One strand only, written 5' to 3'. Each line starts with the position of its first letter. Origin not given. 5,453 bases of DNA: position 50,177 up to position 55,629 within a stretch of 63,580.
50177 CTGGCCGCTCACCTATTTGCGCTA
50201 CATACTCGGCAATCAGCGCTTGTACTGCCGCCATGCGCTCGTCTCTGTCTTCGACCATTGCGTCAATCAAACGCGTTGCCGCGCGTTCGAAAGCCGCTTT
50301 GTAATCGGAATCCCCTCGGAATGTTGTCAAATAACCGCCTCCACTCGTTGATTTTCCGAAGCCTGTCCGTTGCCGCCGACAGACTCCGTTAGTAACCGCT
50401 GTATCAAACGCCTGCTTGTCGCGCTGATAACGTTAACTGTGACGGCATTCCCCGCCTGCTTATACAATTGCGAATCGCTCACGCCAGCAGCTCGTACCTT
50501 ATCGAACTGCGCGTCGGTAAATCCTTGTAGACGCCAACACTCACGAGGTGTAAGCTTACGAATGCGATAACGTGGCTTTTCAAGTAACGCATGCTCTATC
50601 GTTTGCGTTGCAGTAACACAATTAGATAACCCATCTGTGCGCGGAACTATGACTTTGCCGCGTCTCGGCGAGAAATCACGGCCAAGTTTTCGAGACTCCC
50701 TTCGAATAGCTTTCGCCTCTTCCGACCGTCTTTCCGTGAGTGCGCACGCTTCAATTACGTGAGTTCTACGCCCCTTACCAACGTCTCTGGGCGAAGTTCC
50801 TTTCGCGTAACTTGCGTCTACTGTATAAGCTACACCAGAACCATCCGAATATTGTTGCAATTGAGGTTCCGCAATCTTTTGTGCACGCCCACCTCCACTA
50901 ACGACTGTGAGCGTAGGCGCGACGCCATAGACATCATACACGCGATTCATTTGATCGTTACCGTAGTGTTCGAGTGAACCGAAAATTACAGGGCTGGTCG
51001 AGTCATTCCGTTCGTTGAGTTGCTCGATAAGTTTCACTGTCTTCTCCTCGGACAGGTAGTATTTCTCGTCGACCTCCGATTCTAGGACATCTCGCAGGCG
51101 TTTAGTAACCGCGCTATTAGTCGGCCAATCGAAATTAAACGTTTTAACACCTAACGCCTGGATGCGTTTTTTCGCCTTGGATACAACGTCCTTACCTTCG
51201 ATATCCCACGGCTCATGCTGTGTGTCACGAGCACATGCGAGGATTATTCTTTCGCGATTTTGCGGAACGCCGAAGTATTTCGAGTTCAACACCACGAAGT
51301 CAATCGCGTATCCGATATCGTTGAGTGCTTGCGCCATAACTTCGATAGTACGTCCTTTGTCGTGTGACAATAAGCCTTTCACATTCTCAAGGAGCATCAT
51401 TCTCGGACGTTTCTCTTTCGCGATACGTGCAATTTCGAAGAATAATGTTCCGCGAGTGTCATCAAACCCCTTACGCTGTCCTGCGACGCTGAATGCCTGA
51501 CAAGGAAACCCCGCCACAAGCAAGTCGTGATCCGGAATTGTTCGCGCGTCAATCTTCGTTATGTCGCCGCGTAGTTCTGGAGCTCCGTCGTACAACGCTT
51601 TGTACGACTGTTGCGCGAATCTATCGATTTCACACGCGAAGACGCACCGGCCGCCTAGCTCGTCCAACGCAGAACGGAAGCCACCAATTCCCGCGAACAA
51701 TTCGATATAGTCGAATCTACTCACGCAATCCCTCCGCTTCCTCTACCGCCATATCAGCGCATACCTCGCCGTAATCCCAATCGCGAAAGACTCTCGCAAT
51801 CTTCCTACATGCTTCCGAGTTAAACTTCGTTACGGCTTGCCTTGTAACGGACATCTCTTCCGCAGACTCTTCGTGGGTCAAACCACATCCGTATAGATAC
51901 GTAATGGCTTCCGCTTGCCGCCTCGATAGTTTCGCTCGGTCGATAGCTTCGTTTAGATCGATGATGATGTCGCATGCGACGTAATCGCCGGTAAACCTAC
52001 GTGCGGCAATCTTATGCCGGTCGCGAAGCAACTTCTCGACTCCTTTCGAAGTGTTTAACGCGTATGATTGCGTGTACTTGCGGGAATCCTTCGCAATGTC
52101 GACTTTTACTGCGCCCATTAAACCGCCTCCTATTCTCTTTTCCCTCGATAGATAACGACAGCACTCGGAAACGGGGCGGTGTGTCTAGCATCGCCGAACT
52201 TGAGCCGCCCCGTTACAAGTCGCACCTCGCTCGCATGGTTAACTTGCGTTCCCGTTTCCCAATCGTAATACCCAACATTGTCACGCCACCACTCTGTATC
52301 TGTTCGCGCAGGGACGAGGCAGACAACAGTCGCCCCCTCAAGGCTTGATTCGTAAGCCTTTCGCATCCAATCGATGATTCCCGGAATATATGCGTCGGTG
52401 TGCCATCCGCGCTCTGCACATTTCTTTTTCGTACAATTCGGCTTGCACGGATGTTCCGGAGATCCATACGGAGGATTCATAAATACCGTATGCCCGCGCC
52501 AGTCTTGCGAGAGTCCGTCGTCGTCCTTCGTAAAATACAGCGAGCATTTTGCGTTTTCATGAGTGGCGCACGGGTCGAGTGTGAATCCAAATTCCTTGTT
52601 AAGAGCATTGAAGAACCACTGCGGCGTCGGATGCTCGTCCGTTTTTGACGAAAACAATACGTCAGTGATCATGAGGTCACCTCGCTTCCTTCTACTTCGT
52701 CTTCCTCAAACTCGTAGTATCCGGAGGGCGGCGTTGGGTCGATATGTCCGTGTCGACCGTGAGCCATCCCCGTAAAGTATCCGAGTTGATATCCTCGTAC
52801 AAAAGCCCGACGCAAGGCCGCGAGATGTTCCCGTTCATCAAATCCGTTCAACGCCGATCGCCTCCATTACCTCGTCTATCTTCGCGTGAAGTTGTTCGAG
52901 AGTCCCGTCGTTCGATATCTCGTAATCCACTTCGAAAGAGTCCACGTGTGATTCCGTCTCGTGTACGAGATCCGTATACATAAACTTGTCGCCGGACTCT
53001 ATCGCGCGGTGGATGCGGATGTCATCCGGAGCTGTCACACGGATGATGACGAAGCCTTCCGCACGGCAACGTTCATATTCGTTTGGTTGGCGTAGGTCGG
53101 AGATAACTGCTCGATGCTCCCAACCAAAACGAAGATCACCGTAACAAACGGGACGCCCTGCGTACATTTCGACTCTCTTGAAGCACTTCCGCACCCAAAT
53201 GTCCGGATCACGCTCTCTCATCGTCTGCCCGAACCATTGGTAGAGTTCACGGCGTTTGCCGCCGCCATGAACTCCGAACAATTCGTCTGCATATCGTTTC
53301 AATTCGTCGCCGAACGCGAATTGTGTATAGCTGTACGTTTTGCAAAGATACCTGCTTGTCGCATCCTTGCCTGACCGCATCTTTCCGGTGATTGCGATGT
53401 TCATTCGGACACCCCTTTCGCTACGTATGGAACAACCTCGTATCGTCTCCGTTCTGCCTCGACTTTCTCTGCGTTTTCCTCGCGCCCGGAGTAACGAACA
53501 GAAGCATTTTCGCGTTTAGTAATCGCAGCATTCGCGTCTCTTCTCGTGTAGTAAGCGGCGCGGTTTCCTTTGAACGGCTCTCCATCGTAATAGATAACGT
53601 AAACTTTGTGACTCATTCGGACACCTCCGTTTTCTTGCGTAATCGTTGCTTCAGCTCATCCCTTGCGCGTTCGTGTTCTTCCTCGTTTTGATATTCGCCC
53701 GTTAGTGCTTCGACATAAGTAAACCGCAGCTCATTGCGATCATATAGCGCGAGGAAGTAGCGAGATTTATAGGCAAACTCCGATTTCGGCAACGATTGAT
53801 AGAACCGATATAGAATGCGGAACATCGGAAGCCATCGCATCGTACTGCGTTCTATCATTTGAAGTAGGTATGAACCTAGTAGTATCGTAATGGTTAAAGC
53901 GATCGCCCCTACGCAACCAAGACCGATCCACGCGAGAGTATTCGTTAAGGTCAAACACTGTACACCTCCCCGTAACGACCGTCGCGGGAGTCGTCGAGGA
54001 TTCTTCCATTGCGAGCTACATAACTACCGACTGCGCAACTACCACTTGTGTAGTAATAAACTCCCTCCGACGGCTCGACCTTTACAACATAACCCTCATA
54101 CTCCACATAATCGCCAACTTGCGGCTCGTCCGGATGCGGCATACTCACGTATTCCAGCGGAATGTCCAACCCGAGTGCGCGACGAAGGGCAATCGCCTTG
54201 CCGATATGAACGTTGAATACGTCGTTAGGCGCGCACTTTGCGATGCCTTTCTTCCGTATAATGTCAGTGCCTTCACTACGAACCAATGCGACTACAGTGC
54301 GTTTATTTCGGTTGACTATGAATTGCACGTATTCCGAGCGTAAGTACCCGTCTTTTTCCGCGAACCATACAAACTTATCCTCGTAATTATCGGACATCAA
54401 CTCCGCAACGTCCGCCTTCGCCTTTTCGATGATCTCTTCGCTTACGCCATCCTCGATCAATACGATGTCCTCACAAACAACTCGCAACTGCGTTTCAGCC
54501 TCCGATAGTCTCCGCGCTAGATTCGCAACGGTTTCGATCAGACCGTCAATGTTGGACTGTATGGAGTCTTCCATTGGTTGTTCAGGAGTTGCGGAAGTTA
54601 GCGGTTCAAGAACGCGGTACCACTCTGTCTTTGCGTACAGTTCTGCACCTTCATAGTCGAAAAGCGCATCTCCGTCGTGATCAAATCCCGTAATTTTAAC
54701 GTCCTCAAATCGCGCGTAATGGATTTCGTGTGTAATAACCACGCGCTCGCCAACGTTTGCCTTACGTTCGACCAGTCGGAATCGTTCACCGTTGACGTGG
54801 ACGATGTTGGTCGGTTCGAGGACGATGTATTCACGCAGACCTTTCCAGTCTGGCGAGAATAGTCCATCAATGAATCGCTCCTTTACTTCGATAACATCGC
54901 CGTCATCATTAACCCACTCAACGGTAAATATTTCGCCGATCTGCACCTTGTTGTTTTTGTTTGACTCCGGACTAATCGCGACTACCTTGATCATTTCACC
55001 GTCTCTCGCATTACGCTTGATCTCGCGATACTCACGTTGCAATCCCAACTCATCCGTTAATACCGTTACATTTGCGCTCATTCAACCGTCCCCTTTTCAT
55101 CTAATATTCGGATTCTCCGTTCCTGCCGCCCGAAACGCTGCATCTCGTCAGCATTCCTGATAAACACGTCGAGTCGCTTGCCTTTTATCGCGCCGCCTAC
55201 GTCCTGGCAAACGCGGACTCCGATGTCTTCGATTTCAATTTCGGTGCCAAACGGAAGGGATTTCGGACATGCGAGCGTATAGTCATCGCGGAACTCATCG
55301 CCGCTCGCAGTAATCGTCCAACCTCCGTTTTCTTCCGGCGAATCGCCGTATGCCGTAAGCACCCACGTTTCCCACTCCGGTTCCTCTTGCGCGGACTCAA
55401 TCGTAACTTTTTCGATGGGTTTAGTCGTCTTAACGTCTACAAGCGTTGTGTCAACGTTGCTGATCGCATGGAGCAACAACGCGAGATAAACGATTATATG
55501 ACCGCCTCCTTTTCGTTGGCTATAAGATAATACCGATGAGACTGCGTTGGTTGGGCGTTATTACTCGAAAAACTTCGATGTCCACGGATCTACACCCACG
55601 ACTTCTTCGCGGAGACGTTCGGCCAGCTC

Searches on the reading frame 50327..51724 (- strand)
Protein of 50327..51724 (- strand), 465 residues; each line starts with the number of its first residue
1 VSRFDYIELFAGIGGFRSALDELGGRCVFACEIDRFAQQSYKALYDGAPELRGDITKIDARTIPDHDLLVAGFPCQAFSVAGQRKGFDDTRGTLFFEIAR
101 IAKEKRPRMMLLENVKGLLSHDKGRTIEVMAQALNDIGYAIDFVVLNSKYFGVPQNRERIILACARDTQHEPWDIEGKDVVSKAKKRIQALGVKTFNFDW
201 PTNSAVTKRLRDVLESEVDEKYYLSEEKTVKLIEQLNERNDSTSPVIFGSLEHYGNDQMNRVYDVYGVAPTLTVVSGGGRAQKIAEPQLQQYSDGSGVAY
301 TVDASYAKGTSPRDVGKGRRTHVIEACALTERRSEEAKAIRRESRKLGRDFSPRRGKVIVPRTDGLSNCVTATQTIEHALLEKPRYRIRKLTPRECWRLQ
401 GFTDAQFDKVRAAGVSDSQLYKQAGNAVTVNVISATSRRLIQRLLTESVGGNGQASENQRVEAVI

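Call 8: search_protein_families(library=pfam, proteins=[window:50327-51724:-], max_evalue=0.01)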
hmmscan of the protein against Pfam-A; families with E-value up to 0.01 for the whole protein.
window:50327-51724:- (465 aa): 1 family
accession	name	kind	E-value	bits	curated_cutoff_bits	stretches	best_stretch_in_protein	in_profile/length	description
PF00145.23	DNA_methylase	-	4.8e-86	289.6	22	1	5-440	2-322/324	C-5 cytosine-specific DNA methylase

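Call 9: search_protein_families(library=phrogs, proteins=[window:50327-51724:-], max_evalue=0.01)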
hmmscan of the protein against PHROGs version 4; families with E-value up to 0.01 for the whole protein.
window:50327-51724:- (465 aa): 14 families
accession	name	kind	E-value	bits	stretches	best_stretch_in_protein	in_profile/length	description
phrog_116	-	other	1.8e-98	331.8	1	1-455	205-504/779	DNA methyltransferase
phrog_363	-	other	5.4e-55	187.8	1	3-234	53-239/327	DNA methyltransferase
phrog_16427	-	other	1e-22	82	1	380-443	109-171/235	DNA methyltransferase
phrog_26324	-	other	3e-22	80.7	1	385-444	144-207/210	DNA methyltransferase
phrog_5999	-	other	4.2e-21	76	1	6-98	5-103/109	DNA methyltransferase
phrog_17284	-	unknown function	1.6e-20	74.5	1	381-442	152-212/245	-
phrog_8411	-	unknown function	4.2e-14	53.8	1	381-427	161-206/206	-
phrog_864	-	DNA, RNA and nucleotide metabolism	4.6e-14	52.8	1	50-444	685-1057/1064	DNA primase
phrog_29583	-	other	1.6e-12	47.9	1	5-121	7-134/468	DNA methyltransferase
phrog_16528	-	other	7.5e-11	43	1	384-442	166-219/236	DNA methyltransferase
phrog_36001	-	unknown function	3e-10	39.9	1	93-166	489-562/715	-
phrog_13621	-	unknown function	4.1e-07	30.9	1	386-444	52-112/121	-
phrog_757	-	other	0.00011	22.4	1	7-120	18-133/247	DNA methyltransferase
phrog_38038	-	unknown function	0.00035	20.5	1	379-417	295-333/430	-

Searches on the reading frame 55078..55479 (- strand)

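Call 19: search_protein_families(library=phrogs, proteins=[window:55078-55479:-], max_evalue=0.001)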
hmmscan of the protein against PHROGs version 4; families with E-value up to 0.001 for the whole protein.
window:55078-55479:- (133 aa): 7 families
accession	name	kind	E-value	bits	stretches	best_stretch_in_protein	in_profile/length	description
phrog_6631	-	unknown function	2.4e-19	70.8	1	19-126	136-250/251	-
phrog_22529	-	unknown function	7.3e-18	65.6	1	12-127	24-147/148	-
phrog_2307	-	other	2.7e-15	57.7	1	26-127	101-212/212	L-alanyl-D-glutamate peptidase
phrog_25245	-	unknown function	4.4e-12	46.8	1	52-129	97-176/178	-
phrog_20590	-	other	3.1e-10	41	1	35-122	150-239/242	peptidase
phrog_27183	-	unknown function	2.5e-06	28.5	1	15-126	74-195/196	-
phrog_33758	-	unknown function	1.5e-05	25.8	1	55-126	93-172/173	-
